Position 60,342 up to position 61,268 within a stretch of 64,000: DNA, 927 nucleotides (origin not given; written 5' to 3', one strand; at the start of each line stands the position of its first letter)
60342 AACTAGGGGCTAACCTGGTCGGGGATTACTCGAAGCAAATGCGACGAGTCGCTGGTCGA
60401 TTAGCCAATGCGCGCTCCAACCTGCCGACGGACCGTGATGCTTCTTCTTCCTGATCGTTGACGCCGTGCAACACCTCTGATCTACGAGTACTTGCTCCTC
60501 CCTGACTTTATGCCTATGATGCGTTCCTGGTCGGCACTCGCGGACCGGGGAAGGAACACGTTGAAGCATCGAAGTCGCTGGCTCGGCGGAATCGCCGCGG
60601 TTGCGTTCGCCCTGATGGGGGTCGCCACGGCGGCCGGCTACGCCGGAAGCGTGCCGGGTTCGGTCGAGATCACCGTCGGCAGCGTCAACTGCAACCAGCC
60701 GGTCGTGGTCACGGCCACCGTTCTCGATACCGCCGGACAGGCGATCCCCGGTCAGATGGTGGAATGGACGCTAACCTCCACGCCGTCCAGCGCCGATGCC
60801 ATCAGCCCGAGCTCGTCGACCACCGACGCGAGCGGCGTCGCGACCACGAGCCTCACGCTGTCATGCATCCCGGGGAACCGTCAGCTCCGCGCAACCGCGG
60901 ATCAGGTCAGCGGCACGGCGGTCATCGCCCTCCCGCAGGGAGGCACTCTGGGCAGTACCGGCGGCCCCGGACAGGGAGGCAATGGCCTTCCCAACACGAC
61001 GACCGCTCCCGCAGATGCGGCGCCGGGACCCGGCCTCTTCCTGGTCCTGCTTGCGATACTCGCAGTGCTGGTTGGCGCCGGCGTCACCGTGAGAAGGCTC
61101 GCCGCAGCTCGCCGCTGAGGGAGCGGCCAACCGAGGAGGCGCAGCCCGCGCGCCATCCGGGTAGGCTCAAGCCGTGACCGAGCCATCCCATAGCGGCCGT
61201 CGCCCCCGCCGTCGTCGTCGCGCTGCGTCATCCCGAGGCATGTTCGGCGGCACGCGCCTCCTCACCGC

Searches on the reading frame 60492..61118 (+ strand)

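Call 31: search_protein_families(library=pfam, proteins=[window:60492-61118:+], max_evalue=0.001)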
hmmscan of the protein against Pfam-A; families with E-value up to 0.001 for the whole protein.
window:60492-61118:+ (208 aa): 1 family
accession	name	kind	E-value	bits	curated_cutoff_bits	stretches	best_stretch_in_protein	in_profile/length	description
PF02369.22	Big_1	-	2.7e-10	40.7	34.9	1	69-143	17-88/93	Bacterial Ig-like domain (group 1)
